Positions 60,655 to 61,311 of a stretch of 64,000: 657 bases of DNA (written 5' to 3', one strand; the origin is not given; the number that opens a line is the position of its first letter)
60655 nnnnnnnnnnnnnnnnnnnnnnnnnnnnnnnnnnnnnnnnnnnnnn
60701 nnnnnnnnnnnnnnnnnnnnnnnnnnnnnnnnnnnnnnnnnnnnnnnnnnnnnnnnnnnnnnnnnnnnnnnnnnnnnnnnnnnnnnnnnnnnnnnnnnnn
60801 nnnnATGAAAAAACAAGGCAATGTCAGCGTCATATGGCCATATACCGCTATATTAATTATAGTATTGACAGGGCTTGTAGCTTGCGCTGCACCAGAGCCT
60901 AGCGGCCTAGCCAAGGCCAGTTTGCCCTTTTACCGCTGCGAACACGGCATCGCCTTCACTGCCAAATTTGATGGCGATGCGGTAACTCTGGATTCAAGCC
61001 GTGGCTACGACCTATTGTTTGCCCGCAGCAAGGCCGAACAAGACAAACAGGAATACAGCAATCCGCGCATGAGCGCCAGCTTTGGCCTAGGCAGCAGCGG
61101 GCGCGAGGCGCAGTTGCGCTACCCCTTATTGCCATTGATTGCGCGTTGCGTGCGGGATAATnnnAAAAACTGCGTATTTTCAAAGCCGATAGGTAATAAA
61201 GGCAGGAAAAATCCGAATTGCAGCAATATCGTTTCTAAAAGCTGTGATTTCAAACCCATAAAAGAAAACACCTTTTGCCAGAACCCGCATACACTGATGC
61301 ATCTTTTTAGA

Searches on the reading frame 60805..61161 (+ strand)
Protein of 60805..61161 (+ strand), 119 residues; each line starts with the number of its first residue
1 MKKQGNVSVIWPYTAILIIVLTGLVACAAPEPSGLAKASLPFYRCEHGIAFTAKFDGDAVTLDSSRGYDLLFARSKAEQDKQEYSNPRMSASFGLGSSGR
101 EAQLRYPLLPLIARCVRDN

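Call 69: search_protein_families(library=pfam, proteins=[window:60805-61161:+], max_evalue=0.01)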
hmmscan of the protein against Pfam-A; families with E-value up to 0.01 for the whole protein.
window:60805-61161:+ (119 aa): 0 families

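Call 70: find_homologous_proteins(query=window:60805-61161:+)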
Query window:60805-61161:+ (119 aa): 70 proteins with E <= 0.001 among 82 candidates.
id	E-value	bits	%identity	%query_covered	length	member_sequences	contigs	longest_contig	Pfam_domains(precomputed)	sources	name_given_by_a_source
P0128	1.2e-72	260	100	100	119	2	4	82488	-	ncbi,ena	-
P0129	1.3e-56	208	81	100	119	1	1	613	-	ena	-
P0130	1.4e-56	208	82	100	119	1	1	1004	-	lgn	-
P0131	7.5e-55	202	80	100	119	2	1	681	-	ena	-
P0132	8.6e-52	192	76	100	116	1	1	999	-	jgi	jgi:hypothetical protein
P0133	1.1e-49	186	72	100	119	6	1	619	-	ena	-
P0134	1.2e-32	131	57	98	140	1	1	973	-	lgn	-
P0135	4.9e-32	129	86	60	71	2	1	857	-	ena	-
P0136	2.5e-28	117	57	87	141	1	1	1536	-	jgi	jgi:hypothetical protein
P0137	4.3e-27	113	59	78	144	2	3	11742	-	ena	-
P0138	7.9e-27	112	63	66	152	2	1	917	-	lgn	-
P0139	9.4e-27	112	52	94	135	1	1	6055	-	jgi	jgi:hypothetical protein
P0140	3.0e-26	110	64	66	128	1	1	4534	-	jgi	jgi:hypothetical protein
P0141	4.6e-26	109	60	71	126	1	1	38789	-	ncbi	-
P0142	5.3e-26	109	64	66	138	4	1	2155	-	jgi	jgi:hypothetical protein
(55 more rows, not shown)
